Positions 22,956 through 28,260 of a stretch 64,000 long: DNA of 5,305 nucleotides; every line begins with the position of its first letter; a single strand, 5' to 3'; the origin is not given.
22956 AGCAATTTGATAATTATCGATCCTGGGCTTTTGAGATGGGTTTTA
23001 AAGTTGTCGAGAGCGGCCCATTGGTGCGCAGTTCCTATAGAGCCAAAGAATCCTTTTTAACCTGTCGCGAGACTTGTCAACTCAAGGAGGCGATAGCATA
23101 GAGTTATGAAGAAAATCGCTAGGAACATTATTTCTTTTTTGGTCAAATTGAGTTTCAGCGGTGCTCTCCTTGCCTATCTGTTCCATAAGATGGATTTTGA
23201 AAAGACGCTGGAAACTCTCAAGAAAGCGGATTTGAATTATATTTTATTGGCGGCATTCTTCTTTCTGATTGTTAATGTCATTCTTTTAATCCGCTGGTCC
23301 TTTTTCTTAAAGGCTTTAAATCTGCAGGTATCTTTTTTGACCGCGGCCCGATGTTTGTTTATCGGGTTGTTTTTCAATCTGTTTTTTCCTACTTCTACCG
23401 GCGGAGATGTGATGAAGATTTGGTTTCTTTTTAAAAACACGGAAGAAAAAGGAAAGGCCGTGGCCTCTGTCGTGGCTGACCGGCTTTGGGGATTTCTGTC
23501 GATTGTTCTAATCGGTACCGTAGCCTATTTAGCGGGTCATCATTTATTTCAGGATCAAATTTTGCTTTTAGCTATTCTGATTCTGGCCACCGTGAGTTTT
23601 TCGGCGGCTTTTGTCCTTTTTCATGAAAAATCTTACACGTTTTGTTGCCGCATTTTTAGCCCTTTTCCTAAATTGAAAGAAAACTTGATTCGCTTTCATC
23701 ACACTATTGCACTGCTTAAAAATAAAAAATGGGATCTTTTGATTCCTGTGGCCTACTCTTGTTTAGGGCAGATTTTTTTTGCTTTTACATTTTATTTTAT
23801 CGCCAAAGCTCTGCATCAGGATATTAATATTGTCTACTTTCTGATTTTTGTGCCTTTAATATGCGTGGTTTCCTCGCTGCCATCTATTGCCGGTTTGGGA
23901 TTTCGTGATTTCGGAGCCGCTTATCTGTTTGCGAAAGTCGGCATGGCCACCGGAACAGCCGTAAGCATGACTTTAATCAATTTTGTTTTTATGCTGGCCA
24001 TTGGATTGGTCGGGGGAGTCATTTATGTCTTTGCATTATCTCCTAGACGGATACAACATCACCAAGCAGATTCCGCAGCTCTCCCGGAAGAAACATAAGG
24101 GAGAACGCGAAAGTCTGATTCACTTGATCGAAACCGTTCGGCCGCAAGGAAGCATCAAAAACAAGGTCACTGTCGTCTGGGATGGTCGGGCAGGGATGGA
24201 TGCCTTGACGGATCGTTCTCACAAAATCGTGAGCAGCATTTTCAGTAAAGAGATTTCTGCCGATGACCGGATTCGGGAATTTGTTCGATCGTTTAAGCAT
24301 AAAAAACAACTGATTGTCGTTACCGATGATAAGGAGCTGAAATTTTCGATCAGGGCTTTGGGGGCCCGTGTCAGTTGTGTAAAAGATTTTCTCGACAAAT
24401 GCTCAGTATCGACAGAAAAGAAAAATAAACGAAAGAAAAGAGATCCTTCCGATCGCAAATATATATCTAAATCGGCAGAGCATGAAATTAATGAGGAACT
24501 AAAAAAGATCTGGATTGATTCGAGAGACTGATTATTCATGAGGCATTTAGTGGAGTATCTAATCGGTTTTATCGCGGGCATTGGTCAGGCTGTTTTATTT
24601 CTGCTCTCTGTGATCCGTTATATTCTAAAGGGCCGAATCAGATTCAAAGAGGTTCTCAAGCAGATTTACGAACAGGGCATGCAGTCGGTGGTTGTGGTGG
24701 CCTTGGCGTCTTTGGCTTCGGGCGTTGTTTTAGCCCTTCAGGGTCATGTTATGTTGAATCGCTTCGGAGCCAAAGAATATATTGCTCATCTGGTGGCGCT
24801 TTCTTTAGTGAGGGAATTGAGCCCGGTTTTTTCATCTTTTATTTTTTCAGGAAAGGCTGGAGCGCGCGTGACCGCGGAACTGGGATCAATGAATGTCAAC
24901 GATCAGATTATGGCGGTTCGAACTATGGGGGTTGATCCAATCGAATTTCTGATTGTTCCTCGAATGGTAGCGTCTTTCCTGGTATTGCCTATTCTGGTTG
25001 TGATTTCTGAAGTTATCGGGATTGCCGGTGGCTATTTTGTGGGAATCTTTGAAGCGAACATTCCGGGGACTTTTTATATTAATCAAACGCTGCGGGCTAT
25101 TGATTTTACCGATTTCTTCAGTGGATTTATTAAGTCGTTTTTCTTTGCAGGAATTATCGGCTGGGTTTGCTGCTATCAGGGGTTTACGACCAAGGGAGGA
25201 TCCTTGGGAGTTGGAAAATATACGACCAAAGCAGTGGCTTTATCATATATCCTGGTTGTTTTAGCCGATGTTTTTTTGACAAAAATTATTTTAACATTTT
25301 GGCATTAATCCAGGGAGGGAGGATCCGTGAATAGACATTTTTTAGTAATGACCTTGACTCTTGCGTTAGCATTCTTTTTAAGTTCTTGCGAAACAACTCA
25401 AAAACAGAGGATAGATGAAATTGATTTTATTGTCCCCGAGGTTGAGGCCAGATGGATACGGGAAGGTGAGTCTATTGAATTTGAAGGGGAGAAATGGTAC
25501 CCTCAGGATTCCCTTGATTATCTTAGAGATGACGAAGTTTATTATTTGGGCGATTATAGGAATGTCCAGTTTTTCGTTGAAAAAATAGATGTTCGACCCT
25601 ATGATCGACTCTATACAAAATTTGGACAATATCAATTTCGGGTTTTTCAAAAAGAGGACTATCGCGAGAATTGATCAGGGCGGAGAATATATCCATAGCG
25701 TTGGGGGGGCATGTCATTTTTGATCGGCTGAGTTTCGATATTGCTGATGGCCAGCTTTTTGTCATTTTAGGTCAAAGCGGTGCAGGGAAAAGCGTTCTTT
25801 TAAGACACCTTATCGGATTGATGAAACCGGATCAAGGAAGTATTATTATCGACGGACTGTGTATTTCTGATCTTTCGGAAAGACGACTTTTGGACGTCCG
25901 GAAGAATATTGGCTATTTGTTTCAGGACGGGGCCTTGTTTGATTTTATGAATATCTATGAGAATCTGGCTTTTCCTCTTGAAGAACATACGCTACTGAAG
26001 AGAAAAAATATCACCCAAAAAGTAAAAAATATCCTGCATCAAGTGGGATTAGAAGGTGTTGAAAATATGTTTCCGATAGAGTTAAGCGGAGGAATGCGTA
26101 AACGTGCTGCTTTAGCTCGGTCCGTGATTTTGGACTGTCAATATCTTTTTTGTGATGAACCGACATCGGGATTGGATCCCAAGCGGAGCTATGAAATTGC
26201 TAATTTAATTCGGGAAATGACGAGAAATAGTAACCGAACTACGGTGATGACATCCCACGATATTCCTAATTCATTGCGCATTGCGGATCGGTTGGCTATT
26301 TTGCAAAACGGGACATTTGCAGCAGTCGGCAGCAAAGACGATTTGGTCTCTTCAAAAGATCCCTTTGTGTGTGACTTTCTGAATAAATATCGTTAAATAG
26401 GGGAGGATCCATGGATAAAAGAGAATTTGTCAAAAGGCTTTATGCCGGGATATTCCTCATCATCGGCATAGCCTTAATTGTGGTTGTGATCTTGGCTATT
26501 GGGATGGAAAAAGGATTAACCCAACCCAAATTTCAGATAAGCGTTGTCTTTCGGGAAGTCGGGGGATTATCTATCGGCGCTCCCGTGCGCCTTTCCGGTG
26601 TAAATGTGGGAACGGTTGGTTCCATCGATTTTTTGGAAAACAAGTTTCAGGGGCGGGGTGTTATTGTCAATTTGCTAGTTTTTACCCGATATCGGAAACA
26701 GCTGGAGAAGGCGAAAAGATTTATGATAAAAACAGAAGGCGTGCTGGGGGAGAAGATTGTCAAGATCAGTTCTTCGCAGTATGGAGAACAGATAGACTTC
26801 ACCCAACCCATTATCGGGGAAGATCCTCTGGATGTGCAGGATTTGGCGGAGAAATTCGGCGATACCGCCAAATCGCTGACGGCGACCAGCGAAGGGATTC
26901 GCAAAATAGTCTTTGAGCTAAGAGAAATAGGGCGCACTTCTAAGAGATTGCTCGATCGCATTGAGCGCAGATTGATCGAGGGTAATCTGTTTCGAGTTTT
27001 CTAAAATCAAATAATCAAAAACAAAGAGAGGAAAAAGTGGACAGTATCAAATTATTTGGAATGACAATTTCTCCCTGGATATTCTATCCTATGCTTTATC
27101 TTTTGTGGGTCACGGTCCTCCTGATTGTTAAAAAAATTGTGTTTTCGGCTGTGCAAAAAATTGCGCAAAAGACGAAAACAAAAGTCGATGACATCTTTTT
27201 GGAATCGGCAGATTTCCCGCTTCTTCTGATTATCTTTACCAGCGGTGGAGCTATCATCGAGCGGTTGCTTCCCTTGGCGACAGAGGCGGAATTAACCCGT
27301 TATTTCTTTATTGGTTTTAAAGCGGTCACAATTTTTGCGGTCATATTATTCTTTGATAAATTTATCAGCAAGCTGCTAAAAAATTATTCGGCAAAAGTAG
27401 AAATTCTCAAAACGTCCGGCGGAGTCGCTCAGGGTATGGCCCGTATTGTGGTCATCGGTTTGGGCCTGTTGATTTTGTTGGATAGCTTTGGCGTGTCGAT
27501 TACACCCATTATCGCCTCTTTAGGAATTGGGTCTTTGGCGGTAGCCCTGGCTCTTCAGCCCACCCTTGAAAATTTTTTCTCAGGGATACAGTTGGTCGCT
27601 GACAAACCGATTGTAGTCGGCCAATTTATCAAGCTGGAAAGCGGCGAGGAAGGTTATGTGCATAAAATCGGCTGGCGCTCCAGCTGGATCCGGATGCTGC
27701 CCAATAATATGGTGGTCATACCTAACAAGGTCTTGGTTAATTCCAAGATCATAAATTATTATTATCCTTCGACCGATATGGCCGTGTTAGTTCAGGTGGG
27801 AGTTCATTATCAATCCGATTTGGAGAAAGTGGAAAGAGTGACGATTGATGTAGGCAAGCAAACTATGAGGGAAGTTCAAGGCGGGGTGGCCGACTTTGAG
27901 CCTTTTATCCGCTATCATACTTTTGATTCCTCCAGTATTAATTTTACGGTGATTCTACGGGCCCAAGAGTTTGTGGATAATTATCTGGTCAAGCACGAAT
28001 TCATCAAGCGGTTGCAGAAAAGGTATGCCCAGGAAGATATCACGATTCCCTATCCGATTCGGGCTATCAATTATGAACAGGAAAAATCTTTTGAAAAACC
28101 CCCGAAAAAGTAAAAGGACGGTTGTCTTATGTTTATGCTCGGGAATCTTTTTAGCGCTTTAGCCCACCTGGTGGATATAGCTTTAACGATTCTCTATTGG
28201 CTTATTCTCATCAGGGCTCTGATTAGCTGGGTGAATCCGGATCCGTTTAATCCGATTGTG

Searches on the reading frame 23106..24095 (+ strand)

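Call 38: search_protein_families(library=pfam, proteins=[window:23106-24095:+], max_evalue=0.001)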
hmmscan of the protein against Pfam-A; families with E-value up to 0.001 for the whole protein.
window:23106-24095:+ (330 aa): 1 family
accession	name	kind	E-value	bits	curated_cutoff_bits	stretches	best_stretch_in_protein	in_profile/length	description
PF03706.18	LPG_synthase_TM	-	4.3e-43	148.4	33.4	1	12-302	2-300/302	Lysylphosphatidylglycerol synthase TM region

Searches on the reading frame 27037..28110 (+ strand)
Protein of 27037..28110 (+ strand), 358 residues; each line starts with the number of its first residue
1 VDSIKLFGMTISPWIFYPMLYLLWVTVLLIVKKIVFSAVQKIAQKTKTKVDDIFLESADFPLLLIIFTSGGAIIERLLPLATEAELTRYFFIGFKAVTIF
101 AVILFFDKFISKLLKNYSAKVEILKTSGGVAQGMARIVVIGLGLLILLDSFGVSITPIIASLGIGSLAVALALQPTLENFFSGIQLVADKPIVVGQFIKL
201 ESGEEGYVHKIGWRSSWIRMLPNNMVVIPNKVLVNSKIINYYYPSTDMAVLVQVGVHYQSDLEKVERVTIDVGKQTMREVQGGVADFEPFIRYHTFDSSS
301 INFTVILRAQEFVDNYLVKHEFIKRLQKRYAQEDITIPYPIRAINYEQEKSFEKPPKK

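Call 38: search_protein_families(library=pfam, proteins=[window:27037-28110:+], max_evalue=0.001)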
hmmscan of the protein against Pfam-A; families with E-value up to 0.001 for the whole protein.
window:27037-28110:+ (358 aa): 3 families
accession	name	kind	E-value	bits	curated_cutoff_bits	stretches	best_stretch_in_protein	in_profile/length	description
PF00924.24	MS_channel_2nd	-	1.1e-13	51.5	20.2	1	177-241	3-66/68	Mechanosensitive ion channel, beta-domain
PF21088.3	MS_channel_1st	-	4.6e-08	33.3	23.1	1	135-174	3-42/42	Mechanosensitive ion channel, transmembrane helices 2/3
PF21082.3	MS_channel_3rd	-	3.7e-05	24.5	21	1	251-336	2-87/88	Mechanosensitive ion channel MscS, C-terminal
